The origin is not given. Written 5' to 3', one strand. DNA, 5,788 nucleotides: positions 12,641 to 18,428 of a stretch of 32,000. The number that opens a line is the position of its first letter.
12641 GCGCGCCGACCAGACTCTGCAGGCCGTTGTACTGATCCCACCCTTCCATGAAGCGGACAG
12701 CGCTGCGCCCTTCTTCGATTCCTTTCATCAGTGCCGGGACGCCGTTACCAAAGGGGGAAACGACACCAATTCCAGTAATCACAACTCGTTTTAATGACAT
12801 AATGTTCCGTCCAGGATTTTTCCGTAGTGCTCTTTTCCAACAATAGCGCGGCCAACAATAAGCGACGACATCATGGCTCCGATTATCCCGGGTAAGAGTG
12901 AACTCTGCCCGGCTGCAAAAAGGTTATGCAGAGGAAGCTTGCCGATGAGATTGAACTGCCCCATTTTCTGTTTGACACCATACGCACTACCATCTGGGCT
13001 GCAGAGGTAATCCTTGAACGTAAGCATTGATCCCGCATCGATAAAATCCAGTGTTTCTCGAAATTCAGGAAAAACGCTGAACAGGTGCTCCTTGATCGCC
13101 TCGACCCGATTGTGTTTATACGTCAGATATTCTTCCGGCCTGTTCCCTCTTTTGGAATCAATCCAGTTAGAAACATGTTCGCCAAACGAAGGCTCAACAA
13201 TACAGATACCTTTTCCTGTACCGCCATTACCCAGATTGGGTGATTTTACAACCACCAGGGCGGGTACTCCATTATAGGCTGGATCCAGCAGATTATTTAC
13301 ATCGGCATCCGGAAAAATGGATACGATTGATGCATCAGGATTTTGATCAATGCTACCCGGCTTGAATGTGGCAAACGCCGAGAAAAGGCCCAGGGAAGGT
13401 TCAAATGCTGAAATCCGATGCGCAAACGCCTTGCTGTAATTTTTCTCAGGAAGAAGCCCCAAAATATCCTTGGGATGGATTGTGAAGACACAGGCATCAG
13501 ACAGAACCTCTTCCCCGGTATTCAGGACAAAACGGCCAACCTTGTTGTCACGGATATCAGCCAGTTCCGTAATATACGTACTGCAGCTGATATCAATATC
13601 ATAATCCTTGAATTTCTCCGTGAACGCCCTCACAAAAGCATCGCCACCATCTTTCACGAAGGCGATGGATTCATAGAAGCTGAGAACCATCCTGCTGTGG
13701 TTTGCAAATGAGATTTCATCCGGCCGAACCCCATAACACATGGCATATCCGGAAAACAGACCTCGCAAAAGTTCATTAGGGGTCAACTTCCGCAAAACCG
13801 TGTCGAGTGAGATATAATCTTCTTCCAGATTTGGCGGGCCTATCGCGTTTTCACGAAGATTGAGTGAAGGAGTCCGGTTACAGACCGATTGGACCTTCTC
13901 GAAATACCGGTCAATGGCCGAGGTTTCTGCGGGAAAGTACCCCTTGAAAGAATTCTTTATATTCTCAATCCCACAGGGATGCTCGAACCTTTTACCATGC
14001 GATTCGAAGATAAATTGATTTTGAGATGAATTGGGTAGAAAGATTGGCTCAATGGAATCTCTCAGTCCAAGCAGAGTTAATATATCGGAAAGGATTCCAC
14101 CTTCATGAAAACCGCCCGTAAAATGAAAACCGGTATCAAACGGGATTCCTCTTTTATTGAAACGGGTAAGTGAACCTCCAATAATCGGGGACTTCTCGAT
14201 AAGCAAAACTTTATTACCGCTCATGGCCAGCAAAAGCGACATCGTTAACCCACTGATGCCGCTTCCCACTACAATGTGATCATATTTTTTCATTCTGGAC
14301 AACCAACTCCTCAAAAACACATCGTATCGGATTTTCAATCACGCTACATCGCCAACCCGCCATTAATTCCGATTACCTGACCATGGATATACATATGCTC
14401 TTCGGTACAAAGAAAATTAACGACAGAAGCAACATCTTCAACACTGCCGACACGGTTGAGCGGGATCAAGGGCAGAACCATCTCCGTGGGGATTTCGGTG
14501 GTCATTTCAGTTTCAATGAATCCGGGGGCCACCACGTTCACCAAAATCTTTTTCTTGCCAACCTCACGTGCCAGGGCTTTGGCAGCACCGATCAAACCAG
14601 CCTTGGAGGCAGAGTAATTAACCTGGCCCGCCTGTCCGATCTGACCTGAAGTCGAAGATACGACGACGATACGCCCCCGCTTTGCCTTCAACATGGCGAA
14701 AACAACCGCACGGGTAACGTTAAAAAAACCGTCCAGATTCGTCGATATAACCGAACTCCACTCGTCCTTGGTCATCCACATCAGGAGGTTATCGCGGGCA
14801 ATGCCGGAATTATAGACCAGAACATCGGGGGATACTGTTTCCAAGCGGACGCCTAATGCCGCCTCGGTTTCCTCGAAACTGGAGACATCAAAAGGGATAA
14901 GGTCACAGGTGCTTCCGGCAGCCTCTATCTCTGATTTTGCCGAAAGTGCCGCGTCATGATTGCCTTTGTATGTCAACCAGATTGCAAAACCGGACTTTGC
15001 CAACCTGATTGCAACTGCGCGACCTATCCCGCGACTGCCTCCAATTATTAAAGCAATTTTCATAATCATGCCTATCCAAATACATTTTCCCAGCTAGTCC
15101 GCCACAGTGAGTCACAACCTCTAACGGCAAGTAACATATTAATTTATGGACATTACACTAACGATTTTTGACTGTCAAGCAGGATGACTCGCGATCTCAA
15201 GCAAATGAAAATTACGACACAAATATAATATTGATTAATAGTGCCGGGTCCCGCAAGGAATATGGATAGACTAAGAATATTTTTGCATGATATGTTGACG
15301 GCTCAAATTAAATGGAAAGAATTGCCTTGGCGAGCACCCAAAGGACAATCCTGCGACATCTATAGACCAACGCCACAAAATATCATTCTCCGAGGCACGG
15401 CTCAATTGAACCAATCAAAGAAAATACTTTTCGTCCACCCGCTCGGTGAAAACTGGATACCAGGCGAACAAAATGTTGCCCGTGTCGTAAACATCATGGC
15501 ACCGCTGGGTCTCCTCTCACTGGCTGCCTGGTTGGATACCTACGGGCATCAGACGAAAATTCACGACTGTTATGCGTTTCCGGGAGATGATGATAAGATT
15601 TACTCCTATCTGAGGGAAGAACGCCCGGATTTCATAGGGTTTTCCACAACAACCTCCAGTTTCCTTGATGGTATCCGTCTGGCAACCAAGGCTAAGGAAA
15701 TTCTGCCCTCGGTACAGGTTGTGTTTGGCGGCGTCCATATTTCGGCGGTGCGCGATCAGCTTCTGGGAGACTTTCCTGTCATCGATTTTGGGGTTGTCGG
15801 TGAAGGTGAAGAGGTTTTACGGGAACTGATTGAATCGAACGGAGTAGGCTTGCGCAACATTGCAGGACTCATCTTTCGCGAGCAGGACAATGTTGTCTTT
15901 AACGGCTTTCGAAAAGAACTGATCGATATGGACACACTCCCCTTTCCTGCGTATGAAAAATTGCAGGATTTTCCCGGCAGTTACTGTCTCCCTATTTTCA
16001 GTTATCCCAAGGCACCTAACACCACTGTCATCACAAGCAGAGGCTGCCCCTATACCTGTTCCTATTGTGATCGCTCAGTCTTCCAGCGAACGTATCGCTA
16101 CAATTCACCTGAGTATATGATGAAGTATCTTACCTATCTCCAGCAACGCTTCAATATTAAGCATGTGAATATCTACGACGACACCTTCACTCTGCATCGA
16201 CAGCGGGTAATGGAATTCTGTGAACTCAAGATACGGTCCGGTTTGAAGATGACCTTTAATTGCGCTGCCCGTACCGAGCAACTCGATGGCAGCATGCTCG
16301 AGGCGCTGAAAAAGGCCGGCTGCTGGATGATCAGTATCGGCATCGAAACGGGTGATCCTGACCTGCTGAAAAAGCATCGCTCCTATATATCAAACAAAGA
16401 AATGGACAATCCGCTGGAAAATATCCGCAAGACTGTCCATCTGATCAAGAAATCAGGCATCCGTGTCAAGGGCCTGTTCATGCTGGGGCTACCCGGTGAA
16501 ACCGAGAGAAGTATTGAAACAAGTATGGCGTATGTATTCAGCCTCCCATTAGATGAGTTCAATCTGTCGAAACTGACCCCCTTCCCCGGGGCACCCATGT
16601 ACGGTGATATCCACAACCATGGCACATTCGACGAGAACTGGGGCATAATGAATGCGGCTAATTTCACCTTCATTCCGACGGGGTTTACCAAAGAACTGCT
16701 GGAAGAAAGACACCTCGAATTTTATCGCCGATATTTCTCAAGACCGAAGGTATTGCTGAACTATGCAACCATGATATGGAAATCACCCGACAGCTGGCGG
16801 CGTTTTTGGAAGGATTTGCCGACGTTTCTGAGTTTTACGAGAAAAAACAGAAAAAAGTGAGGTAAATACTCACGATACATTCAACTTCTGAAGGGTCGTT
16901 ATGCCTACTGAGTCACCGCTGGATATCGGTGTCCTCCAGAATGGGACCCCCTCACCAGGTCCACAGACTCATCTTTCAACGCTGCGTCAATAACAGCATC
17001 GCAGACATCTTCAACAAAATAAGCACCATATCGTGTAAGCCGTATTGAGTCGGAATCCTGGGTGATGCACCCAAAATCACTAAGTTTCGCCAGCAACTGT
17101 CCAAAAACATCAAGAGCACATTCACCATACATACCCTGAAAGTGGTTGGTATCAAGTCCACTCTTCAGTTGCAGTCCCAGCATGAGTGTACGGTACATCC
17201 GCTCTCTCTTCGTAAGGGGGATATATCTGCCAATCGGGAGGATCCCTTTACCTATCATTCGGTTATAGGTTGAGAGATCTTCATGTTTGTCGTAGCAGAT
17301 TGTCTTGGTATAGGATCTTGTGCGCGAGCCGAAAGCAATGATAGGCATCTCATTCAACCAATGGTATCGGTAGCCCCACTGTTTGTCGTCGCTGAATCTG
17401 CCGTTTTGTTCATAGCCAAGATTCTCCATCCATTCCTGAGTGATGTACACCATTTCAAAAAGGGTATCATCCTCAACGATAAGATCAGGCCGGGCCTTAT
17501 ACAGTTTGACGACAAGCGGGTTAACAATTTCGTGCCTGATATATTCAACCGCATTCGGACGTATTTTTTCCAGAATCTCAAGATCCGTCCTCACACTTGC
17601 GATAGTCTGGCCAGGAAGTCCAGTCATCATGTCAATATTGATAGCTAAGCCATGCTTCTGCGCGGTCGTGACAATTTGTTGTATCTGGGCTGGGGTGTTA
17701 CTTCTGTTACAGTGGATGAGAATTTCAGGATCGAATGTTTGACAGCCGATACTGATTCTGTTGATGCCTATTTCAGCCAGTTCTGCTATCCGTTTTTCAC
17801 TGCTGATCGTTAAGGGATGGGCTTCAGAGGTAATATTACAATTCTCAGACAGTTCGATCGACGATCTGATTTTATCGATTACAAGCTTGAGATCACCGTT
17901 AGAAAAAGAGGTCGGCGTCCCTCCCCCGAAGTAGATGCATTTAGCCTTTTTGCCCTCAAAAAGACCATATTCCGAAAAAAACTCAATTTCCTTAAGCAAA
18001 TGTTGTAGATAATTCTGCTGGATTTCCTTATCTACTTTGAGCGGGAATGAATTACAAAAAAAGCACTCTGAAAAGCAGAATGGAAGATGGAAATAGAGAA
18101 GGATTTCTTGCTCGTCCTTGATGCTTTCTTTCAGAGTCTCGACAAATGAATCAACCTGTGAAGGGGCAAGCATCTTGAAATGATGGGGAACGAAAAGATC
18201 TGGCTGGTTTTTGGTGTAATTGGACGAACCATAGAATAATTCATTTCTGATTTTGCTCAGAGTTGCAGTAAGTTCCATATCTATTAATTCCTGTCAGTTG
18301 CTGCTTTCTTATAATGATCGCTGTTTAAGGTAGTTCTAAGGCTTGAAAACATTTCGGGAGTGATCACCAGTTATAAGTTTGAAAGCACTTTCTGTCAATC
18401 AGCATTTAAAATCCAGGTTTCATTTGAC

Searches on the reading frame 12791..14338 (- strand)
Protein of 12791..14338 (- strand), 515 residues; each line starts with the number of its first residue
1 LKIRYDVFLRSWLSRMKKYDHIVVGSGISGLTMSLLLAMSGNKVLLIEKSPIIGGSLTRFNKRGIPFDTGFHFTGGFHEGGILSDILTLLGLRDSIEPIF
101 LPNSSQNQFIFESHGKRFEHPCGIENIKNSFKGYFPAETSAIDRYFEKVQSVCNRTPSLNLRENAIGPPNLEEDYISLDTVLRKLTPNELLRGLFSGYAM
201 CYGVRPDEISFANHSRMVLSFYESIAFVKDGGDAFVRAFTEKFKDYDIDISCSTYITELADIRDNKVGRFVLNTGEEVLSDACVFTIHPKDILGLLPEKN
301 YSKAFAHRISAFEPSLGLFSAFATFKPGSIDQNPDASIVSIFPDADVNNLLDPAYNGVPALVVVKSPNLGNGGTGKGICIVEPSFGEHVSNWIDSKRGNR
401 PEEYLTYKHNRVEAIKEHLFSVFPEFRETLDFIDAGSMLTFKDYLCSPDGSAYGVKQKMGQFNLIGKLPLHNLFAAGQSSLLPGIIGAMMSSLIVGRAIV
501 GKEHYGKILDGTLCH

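Call 7: search_protein_families(library=pfam, proteins=[window:12791-14338:-], max_evalue=0.01)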
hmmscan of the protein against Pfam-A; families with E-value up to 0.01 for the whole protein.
window:12791-14338:- (515 aa): 9 families
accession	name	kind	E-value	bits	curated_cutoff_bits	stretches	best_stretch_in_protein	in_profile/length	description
PF13450.12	NAD_binding_8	-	1.3e-11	45.1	21.9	1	23-81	1-59/68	NAD(P)-binding Rossmann-like domain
PF01593.30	Amino_oxidase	-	2.4e-09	37.4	19.8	1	28-298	1-270/443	Flavin containing amine oxidoreductase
PF12831.13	FAD_oxidored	-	3.4e-06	27.1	27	1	21-92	2-70/416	FAD dependent oxidoreductase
PF01266.30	DAO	-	0.00012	22.2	27.9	1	20-56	1-38/353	FAD dependent oxidoreductase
PF00890.30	FAD_binding_2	-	0.00016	21.4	20.4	1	20-57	1-38/414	FAD binding domain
PF01946.23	Thi4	-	0.0019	18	26.2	1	16-56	15-56/235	Thi4 family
PF00996.24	GDI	-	0.0029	16.7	23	1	17-58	3-44/436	GDP dissociation inhibitor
PF01494.25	FAD_binding_3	-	0.0059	16.3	22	1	20-50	3-33/349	FAD binding domain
PF03486.20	HI0933_like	-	0.0084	16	50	0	20-54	2-36/244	HI0933-like protein Rossmann domain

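Call 38: search_protein_families(library=ncbifam, proteins=[window:12791-14338:-], max_evalue=0.001)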
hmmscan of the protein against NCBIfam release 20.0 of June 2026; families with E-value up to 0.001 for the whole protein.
window:12791-14338:- (515 aa): 36 families (the best 25 are shown)
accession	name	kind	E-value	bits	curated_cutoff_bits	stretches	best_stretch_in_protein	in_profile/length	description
TIGR02733.1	desat_CrtD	equivalog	5e-24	84.8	549.7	2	22-94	5-77/492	C-3',4' desaturase CrtD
TIGR02730.1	carot_isom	equivalog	1.2e-16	60.7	586.9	1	19-476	1-464/493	carotenoid isomerase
TIGR02734.1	crtI_fam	subfamily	1.6e-11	43.6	238.1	1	22-320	2-305/504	phytoene desaturase family protein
NF005560.0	PRK07233.1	equivalog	9.3e-11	41.2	252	1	22-96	4-76/435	hypothetical protein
NF045637.1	carotdesatCrtDProt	equivalog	4.5e-09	35.4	580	1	22-70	2-50/485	1-hydroxycarotenoid 3,4-desaturase CrtD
NF042421.1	hydcarot_desat_CrtD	equivalog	3.6e-08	32.3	500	1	21-181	4-155/487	1-hydroxycarotenoid 3,4-desaturase CrtD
TIGR00562.1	proto_IX_ox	equivalog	3.9e-08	32.3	97.85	1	20-124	4-105/470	protoporphyrinogen oxidase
NF058655.1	CrtID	equivalog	5.7e-08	32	640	1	22-70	2-50/478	bifunctional phytoene desaturase/3,4-desaturase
NF004789.0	PRK06134.1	subfamily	1.1e-06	27.5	747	1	17-56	11-50/581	FAD-dependent oxidoreductase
NF009477.0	PRK12843.1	equivalog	1.8e-06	26.7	758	1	15-56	13-54/578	FAD-dependent oxidoreductase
NF005882.1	PRK07843.1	equivalog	2.8e-06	26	788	1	18-59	1-42/547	3-oxosteroid 1-dehydrogenase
NF053556.1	prodigi_MAP_PigB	equivalog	3.8e-06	25.6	850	1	17-94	153-228/659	prodigiosin MAP biosynthesis oxidoreductase PigB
TIGR00031.1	UDP-GALP_mutase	equivalog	4.4e-06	25.9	303.75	1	18-56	1-39/378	UDP-galactopyranose mutase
NF040770.1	hetero_SS_HdrA2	exception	5.8e-06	24.7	1100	1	20-62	141-183/777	CoB-CoM heterodisulfide reductase HdrA2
NF006130.0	PRK08274.1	equivalog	6.6e-06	25.2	369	0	16-51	3-38/467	FAD-dependent tricarballylate dehydrogenase TcuA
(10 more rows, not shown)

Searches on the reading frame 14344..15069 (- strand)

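Call 7: search_protein_families(library=pfam, proteins=[window:14344-15069:-], max_evalue=0.01)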
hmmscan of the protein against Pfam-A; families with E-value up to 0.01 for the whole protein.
window:14344-15069:- (241 aa): 4 families
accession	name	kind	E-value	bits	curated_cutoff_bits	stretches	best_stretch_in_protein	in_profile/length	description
PF00106.31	adh_short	-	3.9e-50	170.5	26.6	1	4-195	1-192/195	short chain dehydrogenase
PF13561.12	adh_short_C2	-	2.1e-48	165.4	27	1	12-239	5-235/236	Enoyl-(Acyl carrier protein) reductase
PF08659.16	KR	-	2.1e-15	57.5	22.6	1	7-163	4-160/180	KR domain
PF13460.12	NAD_binding_10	-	0.00082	19.7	27.2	1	10-217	1-177/184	NAD(P)H-binding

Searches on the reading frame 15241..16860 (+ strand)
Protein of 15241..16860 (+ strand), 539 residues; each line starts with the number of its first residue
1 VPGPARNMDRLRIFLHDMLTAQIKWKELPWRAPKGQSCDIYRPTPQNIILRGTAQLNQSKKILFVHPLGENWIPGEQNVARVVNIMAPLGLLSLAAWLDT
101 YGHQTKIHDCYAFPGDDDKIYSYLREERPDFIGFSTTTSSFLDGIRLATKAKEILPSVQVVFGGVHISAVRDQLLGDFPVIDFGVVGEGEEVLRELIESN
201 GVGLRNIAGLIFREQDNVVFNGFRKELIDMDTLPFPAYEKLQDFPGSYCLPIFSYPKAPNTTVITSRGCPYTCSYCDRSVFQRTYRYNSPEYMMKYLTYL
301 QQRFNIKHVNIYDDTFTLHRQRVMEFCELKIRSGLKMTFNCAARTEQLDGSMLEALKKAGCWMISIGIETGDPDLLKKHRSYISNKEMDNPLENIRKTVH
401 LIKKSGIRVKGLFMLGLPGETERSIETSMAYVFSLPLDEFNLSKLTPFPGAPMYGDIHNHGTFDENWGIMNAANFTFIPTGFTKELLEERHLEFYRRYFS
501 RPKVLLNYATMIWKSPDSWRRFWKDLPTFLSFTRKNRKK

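Call 7: search_protein_families(library=pfam, proteins=[window:15241-16860:+], max_evalue=0.01)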
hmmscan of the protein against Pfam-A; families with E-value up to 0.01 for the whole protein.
window:15241-16860:+ (539 aa): 2 families
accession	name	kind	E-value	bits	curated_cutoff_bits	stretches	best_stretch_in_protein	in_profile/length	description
PF04055.27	Radical_SAM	-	1.1e-24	88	29.5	1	263-430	1-164/166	Radical SAM superfamily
PF02310.24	B12-binding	-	7.5e-21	74.6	32.1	1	79-196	5-120/121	B12 binding domain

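Call 38: search_protein_families(library=ncbifam, proteins=[window:15241-16860:+], max_evalue=0.001)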
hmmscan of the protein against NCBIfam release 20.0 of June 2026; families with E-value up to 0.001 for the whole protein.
window:15241-16860:+ (539 aa): 23 families
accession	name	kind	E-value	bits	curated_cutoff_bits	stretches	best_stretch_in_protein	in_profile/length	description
TIGR03471.1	HpnJ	equivalog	1.8e-52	178.8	577.6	1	131-537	71-471/472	hopanoid biosynthesis associated radical SAM protein HpnJ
TIGR02026.1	BchE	equivalog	2.7e-50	171.7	481.35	1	79-521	13-446/497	magnesium-protoporphyrin IX monomethyl ester anaerobic oxidative cyclase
NF050148.1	rSAM_ApyD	equivalog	4.2e-48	164.2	750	1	73-505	11-436/645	RiPP biosynthesis radical SAM protein ApyD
NF038361.1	rSAM_Sden_1168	equivalog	4e-45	154.4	575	1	98-499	95-516/560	Sden_1168 family B12-binding radical SAM P-methyltransferase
TIGR04479.1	bcpD_PhpK_rSAM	subfamily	7.6e-29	100.4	600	1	89-432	73-406/504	PhpK family radical SAM P-methyltransferase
TIGR04072.2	rSAM_ladder_B12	equivalog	2e-27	95.9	360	2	261-464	181-379/443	lipid biosynthesis B12-binding/radical SAM protein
NF033070.1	rSAM_AprD4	equivalog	3.6e-27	95.4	500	1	203-461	144-394/456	AprD4 family radical SAM diol-dehydratase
TIGR04385.1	B12_rSAM_cofa1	equivalog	9.2e-27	94.3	450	1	87-432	19-361/438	B12 lower ligand biosynthesis radical SAM protein BzaD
TIGR03975.1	rSAM_ocin_1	subfamily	2.6e-26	92.3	281.85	1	121-429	121-424/606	RiPP maturation radical SAM C-methyltransferase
TIGR04367.1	HpnR_B12_rSAM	equivalog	2e-23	82.7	650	1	80-453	14-369/490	hopanoid C-3 methylase HpnR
TIGR04190.1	B12_SAM_Ta0216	equivalog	3.3e-21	75.5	500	1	85-436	34-395/554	TIGR04190 family B12-binding domain/radical SAM domain protein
NF033712.0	B12_rSAM_KedN5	subfamily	1.4e-20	73.1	700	1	122-329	56-263/624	KedN5 family methylcobalamin-dependent radical SAM C-methyltransferase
TIGR04295.1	B12_rSAM_oligo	hypoth_equivalog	2.1e-19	69.5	400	1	88-403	25-338/422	TIGR04295 family B12-binding domain-containing radical SAM protein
TIGR04014.1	B12_SAM_MJ_0865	equivalog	2.3e-19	69.5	360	1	157-455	68-356/434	methyl-coenzyme M reductase glutamine C-methyltransferase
TIGR04013.1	B12_SAM_MJ_1487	hypoth_equivalog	1.1e-18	67.2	251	1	126-453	40-353/382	TIGR04013 family B12-binding domain/radical SAM domain-containing protein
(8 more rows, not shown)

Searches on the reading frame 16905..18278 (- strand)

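Call 7: search_protein_families(library=pfam, proteins=[window:16905-18278:-], max_evalue=0.01)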
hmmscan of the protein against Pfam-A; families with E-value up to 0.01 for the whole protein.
window:16905-18278:- (457 aa): 2 families
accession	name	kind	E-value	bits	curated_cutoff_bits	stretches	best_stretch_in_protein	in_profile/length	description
PF04055.27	Radical_SAM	-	8.1e-19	68.8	29.5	1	64-233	3-163/166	Radical SAM superfamily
PF06969.22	HemN_C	-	4.7e-12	46.2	24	1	355-421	1-67/67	HemN C-terminal domain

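Call 38: search_protein_families(library=ncbifam, proteins=[window:16905-18278:-], max_evalue=0.001)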
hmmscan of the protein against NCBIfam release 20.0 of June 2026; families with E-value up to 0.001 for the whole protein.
window:16905-18278:- (457 aa): 24 families
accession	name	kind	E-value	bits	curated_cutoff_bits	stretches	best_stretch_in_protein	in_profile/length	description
TIGR04107.1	rSAM_HutW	equivalog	1.3e-53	182.4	400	1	37-430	19-415/419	heme anaerobic degradation radical SAM methyltransferase ChuW/HutW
TIGR00539.1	hemN_rel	equivalog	3.3e-44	151.5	205.4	1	60-421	2-360/361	radical SAM family heme chaperone HemW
NF006067.1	PRK08208.1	equivalog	4.8e-43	147.7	380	1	54-433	31-418/427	STM4012 family radical SAM protein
TIGR00538.1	hemN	equivalog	5.4e-42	144.2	324.95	2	42-248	33-239/454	oxygen-independent coproporphyrinogen III oxidase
TIGR03994.1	rSAM_HemZ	equivalog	2.3e-39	135.6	321.4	1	47-244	73-271/401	coproporphyrinogen dehydrogenase HemZ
NF006064.0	PRK08207.2-2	equivalog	5.4e-34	118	504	1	47-244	133-333/465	coproporphyrinogen III oxidase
NF006385.0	PRK08629.1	equivalog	5e-32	111.2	355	1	42-421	36-405/439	coproporphyrinogen III oxidase family protein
NF006060.0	PRK08207.1-3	equivalog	1.7e-28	99.6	653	1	54-244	145-339/477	coproporphyrinogen III oxidase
NF005133.0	PRK06582.1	equivalog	7.3e-28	97.7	597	1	56-416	9-375/390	coproporphyrinogen III oxidase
NF004567.0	PRK05904.1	equivalog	3.7e-27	95.5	355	1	60-379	8-312/353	coproporphyrinogen III oxidase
NF006061.0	PRK08207.1-4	equivalog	2e-25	89.6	702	1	42-290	157-408/501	coproporphyrinogen III oxidase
NF006062.0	PRK08207.1-5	equivalog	2.1e-24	86.2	1007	1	54-245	144-339/476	coproporphyrinogen III oxidase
NF006063.0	PRK08207.2-1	equivalog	1.3e-21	76.9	1074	1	55-245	189-382/518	coproporphyrinogen III oxidase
NF006066.0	PRK08207.2-5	equivalog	2.8e-21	75.7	1117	1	45-243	180-378/518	coproporphyrinogen III oxidase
NF006059.0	PRK08207.1-1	equivalog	1.6e-17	63.4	1012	1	43-245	156-362/496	coproporphyrinogen III oxidase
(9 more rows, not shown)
